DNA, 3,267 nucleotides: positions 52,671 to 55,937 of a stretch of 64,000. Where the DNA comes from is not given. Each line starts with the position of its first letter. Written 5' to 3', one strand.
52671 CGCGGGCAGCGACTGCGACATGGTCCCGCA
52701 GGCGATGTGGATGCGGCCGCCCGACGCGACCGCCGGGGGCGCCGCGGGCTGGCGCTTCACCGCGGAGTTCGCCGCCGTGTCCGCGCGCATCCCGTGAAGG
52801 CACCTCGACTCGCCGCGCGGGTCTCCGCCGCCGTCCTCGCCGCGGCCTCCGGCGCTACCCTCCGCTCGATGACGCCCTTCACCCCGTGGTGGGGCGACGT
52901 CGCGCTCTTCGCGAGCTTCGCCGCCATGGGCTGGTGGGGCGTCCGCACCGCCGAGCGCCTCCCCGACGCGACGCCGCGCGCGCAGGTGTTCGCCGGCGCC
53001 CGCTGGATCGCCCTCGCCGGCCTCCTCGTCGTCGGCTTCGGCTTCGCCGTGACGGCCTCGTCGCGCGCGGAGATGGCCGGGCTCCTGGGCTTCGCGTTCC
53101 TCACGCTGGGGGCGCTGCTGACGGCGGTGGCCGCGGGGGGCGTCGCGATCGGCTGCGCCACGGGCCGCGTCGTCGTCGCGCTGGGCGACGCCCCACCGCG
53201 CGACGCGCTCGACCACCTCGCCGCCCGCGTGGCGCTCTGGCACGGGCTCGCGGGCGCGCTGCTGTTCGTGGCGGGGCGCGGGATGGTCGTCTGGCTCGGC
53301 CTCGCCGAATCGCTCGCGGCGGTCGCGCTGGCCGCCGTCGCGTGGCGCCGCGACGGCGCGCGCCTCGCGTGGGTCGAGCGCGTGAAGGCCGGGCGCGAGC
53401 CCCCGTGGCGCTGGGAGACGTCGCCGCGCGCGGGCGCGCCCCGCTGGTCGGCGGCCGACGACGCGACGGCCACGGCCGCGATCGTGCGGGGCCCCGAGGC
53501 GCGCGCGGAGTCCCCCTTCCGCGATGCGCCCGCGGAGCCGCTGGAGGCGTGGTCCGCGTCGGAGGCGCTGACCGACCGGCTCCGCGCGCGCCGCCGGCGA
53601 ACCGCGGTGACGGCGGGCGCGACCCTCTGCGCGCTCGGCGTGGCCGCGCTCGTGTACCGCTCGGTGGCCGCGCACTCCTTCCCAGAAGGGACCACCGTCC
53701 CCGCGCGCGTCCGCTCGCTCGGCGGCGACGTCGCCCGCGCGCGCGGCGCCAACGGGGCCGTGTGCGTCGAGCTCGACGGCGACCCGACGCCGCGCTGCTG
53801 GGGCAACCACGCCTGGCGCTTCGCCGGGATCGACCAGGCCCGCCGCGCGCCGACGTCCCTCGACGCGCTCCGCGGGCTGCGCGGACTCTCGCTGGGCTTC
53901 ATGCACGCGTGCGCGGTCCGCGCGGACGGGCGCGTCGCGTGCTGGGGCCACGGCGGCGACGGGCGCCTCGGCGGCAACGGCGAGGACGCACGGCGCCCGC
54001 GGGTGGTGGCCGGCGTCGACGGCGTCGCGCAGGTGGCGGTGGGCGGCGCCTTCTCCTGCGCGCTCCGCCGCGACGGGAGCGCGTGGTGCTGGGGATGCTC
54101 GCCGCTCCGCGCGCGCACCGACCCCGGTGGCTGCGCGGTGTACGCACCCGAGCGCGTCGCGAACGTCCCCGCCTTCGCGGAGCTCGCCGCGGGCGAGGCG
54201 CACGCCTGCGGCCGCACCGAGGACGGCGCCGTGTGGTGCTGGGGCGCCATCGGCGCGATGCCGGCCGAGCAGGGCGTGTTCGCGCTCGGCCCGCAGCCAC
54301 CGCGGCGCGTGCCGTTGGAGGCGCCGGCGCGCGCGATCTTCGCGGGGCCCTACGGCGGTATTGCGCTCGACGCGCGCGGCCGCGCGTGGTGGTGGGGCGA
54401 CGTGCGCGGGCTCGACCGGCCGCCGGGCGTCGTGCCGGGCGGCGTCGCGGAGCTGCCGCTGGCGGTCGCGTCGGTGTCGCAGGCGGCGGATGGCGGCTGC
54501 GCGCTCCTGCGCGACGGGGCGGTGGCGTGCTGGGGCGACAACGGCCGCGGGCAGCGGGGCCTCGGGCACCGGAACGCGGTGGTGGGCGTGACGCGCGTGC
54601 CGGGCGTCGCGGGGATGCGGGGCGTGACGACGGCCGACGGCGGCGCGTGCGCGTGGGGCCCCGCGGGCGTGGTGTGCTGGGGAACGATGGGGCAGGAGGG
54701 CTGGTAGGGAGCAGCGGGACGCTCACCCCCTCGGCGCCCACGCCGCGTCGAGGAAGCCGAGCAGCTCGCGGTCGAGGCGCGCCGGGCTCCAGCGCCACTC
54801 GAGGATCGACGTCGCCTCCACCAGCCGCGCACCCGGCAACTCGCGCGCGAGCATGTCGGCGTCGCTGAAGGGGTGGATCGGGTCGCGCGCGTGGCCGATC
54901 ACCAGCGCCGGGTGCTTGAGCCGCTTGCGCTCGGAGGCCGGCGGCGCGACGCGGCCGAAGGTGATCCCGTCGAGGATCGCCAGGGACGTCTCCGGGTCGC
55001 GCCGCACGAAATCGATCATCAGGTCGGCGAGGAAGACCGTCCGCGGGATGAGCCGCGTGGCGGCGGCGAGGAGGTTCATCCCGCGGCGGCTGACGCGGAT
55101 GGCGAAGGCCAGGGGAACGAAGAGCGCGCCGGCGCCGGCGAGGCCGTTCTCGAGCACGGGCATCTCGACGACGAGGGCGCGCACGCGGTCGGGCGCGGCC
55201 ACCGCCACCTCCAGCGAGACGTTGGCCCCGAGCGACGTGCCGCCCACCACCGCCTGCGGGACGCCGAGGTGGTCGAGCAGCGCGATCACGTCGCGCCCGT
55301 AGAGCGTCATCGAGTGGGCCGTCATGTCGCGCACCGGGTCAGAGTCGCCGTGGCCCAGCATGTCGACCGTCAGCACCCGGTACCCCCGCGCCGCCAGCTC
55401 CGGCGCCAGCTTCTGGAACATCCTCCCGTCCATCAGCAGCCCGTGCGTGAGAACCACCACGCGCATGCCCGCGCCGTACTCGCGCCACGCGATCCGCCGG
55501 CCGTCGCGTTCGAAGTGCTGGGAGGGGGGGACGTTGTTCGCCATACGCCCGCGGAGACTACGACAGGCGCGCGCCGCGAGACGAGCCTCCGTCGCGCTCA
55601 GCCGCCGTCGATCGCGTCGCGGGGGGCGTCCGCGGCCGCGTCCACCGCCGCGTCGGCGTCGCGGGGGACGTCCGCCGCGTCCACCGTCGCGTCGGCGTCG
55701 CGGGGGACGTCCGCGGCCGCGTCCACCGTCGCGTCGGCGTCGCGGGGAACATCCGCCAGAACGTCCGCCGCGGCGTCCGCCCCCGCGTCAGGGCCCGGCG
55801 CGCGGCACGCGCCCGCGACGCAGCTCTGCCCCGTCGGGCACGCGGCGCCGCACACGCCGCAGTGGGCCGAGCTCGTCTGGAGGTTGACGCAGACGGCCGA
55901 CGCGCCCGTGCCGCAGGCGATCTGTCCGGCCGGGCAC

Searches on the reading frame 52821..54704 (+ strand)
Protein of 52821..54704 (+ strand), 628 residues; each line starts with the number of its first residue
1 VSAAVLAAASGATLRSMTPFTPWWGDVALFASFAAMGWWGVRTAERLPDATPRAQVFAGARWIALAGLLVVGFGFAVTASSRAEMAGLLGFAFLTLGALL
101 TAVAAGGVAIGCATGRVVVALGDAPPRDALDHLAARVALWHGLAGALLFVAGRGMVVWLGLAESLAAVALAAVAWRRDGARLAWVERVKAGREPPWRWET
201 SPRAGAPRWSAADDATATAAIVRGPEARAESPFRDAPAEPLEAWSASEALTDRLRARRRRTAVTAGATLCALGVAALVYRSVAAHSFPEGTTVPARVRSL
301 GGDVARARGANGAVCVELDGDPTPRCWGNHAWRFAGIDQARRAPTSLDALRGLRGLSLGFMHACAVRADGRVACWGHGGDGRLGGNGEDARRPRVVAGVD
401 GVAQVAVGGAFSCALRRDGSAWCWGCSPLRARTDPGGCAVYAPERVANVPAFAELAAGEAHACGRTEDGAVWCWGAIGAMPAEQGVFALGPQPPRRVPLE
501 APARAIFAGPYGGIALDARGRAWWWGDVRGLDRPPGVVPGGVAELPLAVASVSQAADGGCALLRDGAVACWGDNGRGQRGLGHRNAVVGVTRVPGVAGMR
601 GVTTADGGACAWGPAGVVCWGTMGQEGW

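Call 59: search_protein_families(library=pfam, proteins=[window:52821-54704:+], max_evalue=0.0001)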
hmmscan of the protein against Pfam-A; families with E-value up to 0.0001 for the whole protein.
window:52821-54704:+ (628 aa): 3 families
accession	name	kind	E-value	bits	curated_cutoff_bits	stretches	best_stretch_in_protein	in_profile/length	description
PF25390.1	WD40_RLD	-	1.5e-28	100.6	150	1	326-622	4-324/363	RCC1-like domain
PF13540.12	RCC1_2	-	5.3e-23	80.6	22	3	402-426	1-25/30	Regulator of chromosome condensation (RCC1) repeat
PF00415.24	RCC1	-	7.5e-05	23.7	21.7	1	369-415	1-50/50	Regulator of chromosome condensation (RCC1) repeat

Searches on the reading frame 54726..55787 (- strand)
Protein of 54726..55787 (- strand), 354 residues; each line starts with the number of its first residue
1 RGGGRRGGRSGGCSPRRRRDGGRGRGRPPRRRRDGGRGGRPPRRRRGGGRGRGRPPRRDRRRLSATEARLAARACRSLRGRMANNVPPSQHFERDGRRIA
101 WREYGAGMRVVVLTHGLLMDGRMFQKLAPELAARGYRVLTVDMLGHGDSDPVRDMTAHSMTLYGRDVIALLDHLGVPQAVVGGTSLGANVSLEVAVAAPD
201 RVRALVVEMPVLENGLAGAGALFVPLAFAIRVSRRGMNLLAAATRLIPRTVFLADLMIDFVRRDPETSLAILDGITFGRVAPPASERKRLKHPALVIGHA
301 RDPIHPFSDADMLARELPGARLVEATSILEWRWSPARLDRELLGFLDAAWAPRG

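Call 59: search_protein_families(library=pfam, proteins=[window:54726-55787:-], max_evalue=0.0001)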
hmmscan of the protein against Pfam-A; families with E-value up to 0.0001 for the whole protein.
window:54726-55787:- (354 aa): 3 families
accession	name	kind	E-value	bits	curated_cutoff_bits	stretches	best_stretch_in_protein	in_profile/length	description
PF00561.26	Abhydrolase_1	-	7e-20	72.2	25.8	1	110-210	2-102/245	alpha/beta hydrolase fold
PF12146.15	Hydrolase_4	-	6.3e-16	58.8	27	1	109-266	5-153/239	Serine aminopeptidase, S33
PF12697.13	Abhydrolase_6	-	9e-15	56.4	26.3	1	111-323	1-197/217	Alpha/beta hydrolase family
